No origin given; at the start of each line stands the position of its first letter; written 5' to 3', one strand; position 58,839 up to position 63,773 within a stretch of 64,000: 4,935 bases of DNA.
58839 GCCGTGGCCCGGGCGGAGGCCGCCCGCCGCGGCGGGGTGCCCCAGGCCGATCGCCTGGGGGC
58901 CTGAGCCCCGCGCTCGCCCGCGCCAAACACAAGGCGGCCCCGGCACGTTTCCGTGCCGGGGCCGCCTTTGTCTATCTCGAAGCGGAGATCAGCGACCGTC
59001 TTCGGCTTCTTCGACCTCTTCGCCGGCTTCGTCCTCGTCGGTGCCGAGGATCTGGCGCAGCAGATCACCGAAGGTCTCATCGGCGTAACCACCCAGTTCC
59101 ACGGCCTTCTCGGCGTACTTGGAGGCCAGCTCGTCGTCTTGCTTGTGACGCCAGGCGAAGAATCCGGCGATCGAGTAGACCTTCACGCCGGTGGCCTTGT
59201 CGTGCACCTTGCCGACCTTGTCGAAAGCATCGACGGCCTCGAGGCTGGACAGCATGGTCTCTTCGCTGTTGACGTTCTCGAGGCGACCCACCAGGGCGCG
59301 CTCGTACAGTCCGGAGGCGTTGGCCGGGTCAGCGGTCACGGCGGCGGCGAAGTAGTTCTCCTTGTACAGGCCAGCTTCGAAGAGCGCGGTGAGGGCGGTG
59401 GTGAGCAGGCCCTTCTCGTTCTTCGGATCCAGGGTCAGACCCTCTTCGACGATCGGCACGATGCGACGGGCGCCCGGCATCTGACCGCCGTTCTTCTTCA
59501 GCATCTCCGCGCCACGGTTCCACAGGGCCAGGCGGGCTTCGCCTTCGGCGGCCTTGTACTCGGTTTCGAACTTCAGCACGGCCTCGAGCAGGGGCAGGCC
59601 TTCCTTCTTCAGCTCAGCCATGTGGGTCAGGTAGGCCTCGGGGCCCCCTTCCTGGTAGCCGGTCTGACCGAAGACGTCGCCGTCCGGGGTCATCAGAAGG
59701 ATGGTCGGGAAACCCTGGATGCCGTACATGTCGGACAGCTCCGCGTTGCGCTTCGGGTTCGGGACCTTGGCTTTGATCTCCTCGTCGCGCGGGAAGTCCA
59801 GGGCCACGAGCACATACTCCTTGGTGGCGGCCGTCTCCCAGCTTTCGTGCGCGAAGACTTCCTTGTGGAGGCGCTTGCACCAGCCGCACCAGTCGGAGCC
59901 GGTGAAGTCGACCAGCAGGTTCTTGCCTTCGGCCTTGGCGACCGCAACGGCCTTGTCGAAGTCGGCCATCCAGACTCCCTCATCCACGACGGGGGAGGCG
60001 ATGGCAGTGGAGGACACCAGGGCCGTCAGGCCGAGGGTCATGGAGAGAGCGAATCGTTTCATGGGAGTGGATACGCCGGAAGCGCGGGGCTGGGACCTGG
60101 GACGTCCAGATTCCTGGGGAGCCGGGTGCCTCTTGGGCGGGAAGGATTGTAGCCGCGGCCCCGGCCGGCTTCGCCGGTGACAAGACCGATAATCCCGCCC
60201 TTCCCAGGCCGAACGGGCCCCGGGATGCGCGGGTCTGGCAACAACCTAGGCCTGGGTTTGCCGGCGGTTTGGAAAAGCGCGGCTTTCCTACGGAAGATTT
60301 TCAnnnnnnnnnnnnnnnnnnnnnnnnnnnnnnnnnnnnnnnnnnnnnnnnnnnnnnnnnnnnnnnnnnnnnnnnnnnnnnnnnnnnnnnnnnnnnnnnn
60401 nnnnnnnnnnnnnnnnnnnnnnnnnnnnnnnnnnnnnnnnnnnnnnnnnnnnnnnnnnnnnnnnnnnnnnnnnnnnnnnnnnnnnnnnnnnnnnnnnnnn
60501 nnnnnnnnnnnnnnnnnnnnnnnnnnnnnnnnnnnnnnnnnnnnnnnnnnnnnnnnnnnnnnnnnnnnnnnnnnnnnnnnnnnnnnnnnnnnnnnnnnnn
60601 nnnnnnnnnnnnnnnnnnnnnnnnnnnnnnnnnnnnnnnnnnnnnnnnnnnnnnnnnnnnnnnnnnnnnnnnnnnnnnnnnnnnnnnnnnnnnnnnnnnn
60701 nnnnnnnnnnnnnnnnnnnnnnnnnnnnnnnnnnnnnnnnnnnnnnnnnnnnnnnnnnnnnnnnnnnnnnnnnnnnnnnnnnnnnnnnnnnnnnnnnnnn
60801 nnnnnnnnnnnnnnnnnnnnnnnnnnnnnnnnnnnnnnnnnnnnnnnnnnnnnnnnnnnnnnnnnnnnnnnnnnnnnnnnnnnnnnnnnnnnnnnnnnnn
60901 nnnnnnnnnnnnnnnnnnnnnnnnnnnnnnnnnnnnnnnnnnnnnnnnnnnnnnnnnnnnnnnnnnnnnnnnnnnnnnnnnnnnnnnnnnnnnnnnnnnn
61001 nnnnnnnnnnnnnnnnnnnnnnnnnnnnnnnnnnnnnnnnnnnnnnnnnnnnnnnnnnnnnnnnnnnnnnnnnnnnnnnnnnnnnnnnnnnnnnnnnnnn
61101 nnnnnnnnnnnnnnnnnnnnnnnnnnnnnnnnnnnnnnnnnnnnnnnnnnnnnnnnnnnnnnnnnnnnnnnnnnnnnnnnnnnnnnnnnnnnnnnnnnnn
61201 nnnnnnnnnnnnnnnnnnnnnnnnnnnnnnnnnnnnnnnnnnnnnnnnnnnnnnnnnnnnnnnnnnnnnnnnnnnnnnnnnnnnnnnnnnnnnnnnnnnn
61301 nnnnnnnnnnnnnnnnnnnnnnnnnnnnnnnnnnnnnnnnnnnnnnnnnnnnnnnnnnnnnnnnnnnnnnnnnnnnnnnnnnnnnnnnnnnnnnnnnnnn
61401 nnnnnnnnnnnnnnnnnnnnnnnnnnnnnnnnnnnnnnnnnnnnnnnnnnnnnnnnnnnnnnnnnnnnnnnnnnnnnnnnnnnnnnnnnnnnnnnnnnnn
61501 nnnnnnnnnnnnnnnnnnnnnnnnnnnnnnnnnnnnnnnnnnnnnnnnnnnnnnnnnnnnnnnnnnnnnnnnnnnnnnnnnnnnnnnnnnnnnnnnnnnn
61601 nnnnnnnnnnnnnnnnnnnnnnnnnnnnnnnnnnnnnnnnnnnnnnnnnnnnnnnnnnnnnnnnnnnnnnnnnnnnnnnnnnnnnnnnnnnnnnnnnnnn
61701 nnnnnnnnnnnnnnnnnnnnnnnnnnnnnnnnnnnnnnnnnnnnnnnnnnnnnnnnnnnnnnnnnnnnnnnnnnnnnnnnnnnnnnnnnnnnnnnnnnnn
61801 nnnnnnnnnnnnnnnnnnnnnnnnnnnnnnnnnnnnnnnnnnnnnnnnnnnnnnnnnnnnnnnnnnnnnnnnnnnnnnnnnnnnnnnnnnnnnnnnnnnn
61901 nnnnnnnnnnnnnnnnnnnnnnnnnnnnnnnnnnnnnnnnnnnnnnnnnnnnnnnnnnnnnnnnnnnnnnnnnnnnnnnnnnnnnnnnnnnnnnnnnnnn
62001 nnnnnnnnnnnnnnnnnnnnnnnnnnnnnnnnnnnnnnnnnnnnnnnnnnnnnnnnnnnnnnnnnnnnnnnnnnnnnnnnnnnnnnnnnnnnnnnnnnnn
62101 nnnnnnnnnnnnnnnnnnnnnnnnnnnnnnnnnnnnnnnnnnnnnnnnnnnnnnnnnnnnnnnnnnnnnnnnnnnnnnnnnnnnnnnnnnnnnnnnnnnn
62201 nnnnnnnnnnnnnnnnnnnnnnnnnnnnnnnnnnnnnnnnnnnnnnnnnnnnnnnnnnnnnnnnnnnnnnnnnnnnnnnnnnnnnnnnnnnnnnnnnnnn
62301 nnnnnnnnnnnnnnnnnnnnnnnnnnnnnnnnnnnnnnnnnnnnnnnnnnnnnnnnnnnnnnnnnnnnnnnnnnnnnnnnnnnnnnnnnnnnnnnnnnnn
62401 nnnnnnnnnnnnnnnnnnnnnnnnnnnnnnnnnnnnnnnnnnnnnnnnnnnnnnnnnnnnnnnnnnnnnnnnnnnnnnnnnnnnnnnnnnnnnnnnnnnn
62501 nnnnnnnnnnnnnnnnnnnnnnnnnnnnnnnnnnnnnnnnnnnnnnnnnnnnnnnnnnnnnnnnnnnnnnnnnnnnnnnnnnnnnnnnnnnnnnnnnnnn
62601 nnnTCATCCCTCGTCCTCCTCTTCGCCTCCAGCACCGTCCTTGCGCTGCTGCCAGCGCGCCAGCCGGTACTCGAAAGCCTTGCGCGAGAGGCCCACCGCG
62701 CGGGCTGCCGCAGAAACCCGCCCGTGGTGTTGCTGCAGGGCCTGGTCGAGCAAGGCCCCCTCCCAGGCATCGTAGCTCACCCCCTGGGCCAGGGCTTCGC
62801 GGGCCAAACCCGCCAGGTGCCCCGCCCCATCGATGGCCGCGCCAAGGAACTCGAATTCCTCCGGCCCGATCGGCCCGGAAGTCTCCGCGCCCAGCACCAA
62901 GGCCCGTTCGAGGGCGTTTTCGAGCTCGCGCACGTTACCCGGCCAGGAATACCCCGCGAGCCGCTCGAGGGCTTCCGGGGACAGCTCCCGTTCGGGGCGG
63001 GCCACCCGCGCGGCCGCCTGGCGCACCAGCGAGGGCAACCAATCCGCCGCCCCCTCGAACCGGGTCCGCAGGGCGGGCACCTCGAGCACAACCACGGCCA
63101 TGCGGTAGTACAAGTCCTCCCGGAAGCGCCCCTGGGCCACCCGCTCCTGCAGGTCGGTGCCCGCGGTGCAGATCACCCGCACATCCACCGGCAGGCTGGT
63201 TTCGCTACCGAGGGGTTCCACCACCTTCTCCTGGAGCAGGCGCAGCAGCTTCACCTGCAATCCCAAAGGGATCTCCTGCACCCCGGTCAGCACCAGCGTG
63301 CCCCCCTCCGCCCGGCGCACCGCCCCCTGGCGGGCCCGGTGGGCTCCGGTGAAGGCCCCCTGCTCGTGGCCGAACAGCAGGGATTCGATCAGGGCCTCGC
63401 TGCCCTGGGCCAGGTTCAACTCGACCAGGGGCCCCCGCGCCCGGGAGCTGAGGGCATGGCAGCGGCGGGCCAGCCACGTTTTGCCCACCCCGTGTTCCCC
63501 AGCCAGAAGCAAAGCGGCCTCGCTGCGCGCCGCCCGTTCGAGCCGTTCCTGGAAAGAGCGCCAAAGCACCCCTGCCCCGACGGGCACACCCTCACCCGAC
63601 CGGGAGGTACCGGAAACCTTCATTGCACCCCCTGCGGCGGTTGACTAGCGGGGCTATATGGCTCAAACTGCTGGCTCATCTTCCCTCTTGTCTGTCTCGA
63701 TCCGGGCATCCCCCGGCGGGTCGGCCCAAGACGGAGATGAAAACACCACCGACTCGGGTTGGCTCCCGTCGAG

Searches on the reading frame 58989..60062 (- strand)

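Call 41: search_protein_families(library=pfam, proteins=[window:58989-60062:-], max_evalue=0.001)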
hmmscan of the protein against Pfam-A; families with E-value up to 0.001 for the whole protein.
window:58989-60062:- (357 aa): 4 families
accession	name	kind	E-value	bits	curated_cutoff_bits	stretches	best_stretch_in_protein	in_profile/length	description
PF13899.12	Thioredoxin_7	-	2.6e-15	56.8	27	1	31-126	2-83/83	Thioredoxin-like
PF13098.12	Thioredoxin_2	-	1.7e-13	51.3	27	1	42-137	1-95/104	Thioredoxin-like domain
PF03190.21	Thioredox_DsbH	-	1.4e-07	32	27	1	31-142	22-127/163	Protein of unknown function, DUF255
PF00085.26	Thioredoxin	-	6.5e-07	29.8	23.5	1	34-130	9-85/103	Thioredoxin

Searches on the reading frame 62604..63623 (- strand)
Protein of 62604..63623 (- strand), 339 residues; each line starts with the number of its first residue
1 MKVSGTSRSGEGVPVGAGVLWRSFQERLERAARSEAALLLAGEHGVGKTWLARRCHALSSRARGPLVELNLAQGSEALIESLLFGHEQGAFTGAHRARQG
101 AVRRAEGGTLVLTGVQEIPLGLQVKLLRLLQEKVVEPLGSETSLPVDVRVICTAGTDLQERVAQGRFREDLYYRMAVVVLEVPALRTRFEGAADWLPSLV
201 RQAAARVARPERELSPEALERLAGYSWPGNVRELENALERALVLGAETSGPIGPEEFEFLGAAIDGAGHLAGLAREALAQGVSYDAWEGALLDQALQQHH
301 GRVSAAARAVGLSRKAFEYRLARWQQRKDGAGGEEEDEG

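Call 41: search_protein_families(library=pfam, proteins=[window:62604-63623:-], max_evalue=0.001)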
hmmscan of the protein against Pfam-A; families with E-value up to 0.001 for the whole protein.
window:62604-63623:- (339 aa): 6 families
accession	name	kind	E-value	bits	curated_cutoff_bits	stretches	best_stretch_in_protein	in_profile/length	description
PF00158.32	Sigma54_activat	-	4.7e-54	183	20.2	1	23-180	10-167/168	Sigma-54 interaction domain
PF14532.12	Sigma54_activ_2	-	1.5e-18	67.8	25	1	15-185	1-138/138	Sigma-54 interaction domain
PF25601.1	AAA_lid_14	-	5.8e-13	48.9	27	1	199-246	14-61/87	AAA+ ATPase lid domain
PF02954.25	HTH_8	-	9.8e-08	32.1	22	1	288-324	6-42/42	Bacterial regulatory protein, Fis family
PF07728.20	AAA_5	-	2.7e-07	31.1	22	1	38-155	2-122/139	AAA domain (dynein-related subfamily)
PF13191.12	AAA_16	-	0.00011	23.2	32.6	1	23-87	11-78/167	AAA ATPase domain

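Call 45: find_encoding_contigs(protein=window:62604-63623:-, flank=10000, max_places=6)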
Protein window:62604-63623:- (339 aa): no gene with exactly this product is on record in the collection.
